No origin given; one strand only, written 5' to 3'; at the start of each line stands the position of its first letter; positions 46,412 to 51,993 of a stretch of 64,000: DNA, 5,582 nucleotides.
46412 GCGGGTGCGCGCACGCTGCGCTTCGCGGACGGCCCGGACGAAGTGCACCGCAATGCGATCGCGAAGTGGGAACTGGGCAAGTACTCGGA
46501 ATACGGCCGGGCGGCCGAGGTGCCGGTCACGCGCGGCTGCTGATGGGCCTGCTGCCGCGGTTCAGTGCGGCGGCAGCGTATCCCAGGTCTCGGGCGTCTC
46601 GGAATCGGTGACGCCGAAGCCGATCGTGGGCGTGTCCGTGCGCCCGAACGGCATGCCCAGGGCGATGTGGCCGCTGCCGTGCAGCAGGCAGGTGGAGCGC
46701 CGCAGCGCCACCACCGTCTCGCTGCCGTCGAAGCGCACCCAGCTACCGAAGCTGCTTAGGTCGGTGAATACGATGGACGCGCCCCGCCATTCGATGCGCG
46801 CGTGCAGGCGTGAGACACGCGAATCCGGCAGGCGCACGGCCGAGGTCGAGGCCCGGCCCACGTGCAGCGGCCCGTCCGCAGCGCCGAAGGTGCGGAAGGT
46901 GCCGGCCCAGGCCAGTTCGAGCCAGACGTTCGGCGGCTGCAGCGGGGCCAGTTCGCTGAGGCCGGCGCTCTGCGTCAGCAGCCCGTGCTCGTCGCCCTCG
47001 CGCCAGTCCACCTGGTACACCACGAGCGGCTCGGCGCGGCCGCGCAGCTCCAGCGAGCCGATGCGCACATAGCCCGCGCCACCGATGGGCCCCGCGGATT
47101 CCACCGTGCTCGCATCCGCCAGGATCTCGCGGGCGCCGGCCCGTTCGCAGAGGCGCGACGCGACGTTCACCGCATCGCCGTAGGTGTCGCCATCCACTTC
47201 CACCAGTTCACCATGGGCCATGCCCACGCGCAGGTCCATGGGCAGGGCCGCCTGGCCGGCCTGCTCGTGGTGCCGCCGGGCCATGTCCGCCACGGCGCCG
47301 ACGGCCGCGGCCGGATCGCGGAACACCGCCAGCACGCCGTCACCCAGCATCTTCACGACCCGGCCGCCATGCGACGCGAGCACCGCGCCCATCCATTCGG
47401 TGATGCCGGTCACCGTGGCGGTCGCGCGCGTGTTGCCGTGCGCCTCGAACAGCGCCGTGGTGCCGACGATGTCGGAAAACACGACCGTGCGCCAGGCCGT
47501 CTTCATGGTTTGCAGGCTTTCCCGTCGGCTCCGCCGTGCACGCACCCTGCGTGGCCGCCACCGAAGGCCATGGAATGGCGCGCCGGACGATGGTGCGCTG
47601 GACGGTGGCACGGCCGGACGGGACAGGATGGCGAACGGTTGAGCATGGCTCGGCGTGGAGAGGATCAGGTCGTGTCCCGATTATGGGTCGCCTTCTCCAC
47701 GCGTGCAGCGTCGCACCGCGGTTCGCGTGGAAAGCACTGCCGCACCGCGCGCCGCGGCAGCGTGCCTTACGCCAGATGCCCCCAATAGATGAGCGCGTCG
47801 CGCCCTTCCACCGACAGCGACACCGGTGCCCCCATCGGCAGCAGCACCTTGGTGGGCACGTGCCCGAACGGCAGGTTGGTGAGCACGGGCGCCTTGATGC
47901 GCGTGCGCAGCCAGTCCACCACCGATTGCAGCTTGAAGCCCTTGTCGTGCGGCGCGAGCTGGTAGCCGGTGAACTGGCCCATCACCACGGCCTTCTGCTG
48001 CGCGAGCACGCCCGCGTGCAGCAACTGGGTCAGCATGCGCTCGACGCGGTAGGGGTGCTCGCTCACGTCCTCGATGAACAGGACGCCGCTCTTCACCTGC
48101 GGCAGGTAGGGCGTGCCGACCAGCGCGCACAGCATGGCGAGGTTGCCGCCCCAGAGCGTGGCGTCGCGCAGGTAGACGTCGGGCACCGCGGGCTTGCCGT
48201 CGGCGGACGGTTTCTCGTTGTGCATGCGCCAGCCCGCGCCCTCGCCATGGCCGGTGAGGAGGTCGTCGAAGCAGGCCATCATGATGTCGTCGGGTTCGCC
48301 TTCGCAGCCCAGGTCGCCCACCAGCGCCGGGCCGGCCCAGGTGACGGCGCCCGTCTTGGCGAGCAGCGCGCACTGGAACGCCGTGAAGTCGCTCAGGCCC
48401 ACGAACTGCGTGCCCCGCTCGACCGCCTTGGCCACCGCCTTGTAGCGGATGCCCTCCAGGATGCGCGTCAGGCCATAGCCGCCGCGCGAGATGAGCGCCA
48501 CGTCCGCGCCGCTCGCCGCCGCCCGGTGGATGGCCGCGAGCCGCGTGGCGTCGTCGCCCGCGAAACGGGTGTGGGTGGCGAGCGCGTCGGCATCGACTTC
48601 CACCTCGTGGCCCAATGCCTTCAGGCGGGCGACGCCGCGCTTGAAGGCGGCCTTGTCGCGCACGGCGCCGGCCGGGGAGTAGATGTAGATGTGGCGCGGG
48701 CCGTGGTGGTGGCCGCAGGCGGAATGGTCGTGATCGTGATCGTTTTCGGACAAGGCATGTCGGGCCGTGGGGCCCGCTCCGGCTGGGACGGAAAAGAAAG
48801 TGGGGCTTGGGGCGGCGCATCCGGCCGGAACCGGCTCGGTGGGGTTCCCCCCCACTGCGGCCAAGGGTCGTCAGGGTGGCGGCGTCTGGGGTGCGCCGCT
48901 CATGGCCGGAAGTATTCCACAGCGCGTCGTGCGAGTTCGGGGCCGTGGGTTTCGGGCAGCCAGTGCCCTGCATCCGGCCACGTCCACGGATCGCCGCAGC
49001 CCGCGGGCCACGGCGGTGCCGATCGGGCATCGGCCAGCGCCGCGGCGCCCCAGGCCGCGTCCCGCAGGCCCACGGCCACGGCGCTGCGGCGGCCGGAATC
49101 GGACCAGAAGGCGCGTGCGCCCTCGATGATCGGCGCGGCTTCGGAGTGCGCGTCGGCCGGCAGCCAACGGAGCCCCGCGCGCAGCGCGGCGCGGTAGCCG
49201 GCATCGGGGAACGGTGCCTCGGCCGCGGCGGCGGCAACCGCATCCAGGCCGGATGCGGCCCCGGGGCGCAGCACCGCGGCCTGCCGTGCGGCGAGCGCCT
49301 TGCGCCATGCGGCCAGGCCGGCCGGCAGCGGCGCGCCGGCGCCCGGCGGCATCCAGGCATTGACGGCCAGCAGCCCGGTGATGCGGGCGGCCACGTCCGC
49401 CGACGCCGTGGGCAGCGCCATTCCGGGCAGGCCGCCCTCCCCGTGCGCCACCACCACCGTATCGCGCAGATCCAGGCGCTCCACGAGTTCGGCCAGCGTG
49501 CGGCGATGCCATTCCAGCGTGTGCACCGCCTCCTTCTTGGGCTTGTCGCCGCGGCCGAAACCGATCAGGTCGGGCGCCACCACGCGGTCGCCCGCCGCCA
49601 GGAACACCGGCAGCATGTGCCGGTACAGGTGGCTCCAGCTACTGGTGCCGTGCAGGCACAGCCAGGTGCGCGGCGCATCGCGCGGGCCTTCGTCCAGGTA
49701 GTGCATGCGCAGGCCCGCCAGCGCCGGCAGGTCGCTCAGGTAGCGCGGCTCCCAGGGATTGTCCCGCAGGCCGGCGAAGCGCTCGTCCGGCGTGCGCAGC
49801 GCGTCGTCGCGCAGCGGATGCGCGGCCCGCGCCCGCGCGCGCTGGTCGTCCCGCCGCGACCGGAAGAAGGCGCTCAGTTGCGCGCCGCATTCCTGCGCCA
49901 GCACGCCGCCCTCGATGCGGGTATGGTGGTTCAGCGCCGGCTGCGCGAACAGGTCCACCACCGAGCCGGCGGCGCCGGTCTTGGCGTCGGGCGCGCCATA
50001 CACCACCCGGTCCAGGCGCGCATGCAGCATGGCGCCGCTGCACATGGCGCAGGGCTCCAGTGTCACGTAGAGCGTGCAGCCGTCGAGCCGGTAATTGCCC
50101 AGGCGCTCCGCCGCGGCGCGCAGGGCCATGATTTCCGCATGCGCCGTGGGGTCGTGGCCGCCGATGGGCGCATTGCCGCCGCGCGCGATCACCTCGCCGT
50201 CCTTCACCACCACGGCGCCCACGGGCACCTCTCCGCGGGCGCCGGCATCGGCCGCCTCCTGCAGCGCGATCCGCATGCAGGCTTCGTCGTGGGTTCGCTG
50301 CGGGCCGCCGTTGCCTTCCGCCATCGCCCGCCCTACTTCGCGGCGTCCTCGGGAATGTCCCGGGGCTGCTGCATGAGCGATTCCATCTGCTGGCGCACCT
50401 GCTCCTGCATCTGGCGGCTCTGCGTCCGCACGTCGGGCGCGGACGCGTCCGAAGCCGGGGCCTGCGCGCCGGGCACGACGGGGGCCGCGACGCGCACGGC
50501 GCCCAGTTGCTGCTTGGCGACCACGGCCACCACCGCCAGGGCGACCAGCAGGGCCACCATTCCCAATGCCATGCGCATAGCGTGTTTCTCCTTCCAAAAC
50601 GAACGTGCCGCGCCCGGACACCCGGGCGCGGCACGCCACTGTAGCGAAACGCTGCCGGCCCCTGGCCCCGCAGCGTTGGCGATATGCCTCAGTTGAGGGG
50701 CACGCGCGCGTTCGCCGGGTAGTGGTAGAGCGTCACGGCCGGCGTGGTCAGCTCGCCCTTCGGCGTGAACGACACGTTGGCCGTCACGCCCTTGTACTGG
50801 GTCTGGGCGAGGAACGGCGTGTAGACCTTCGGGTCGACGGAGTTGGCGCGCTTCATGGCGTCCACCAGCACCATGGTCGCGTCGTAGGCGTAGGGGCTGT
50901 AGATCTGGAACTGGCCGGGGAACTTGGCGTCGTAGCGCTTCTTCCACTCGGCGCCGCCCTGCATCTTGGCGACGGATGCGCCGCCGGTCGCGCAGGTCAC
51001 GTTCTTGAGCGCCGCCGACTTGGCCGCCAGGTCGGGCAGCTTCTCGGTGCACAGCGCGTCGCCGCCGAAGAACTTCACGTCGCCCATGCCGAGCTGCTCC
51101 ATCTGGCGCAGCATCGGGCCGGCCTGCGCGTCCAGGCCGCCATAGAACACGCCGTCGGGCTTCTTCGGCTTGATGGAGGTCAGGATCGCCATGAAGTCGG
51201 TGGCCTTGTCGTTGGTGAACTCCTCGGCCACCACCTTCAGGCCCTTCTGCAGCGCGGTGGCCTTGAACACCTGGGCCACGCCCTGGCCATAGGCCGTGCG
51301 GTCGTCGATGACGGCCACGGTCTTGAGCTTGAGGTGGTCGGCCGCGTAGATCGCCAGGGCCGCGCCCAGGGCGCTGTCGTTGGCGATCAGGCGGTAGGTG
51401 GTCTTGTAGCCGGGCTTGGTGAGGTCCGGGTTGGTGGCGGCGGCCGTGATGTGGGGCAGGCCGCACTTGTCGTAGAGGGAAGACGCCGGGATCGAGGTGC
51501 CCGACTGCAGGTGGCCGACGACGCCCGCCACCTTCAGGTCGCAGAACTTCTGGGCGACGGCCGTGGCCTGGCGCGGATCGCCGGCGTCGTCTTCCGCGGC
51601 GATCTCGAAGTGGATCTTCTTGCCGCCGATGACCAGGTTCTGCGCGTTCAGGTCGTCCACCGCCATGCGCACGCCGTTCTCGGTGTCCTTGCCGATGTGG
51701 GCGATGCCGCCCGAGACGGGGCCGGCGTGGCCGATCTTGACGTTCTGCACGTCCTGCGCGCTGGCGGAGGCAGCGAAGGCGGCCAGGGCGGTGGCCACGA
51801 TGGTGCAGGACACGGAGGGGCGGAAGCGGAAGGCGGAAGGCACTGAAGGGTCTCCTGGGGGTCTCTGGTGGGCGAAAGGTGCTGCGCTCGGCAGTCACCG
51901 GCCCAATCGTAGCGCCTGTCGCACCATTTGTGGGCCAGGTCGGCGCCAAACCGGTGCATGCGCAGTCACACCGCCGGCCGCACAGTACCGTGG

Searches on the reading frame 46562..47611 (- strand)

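Call 104: search_protein_families(library=pfam, proteins=[window:46562-47611:-], max_evalue=0.00001)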
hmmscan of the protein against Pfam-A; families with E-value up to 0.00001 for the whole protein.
window:46562-47611:- (349 aa): 2 families
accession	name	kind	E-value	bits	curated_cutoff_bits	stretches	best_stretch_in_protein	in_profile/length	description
PF00211.25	Guanylate_cyc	-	2.8e-11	43.8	21.9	1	42-194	10-175/183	Adenylate and Guanylate cyclase catalytic domain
PF00498.31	FHA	-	2.6e-07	31.4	20.7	1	250-293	2-47/67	FHA domain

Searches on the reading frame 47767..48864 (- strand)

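Call 105: search_protein_families(library=pfam, proteins=[window:47767-48864:-], max_evalue=0.00001)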
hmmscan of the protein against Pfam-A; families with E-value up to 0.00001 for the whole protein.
window:47767-48864:- (365 aa): 2 families
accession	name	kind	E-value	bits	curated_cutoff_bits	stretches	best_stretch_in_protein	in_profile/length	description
PF17676.7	Peptidase_S66C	-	1.4e-32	113.2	23.7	1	236-350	3-120/120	LD-carboxypeptidase C-terminal domain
PF02016.21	Peptidase_S66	-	1.7e-22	80.3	25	1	59-178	1-121/121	LD-carboxypeptidase N-terminal domain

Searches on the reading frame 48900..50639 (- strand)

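Call 105: search_protein_families(library=pfam, proteins=[window:48900-50639:-], max_evalue=0.00001)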
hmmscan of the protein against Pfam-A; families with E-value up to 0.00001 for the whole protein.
window:48900-50639:- (579 aa): 4 families
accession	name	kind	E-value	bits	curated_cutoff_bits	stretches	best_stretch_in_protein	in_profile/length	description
PF14437.12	MafB19-deam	-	6.1e-36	123.9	27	1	118-263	3-142/142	MafB19-like deaminase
PF00383.29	dCMP_cyt_deam_1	-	2e-30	105.1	25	1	117-215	3-101/102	Cytidine and deoxycytidylate deaminase zinc-binding region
PF00561.26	Abhydrolase_1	-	1.7e-08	34.9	25.8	1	327-412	4-89/245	alpha/beta hydrolase fold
PF14439.12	Bd3614-deam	-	7.8e-07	29.5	38.5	1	141-219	12-93/113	Bd3614-like deaminase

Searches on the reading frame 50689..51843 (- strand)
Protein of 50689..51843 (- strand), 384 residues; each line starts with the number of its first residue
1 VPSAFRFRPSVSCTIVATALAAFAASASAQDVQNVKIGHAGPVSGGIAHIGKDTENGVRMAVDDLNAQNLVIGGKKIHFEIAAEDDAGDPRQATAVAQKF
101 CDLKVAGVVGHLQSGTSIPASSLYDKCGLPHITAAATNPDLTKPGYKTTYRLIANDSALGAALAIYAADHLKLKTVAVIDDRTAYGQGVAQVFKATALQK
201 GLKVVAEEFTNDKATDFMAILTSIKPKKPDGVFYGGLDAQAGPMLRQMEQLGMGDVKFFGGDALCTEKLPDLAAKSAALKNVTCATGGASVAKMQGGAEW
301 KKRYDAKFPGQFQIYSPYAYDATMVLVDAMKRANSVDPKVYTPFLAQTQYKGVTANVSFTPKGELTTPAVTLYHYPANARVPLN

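Call 105: search_protein_families(library=pfam, proteins=[window:50689-51843:-], max_evalue=0.00001)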
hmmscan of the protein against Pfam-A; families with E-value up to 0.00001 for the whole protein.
window:50689-51843:- (384 aa): 3 families
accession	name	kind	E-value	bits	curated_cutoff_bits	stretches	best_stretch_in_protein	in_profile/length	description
PF13458.12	Peripla_BP_6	-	6e-48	164.7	31.7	1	35-367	2-331/343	Periplasmic binding protein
PF01094.35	ANF_receptor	-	1.1e-32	113.9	25.4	1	56-373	4-348/353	Receptor family ligand binding region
PF13433.12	Peripla_BP_5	-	2.2e-09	37.3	27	0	164-362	125-323/363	Periplasmic binding protein domain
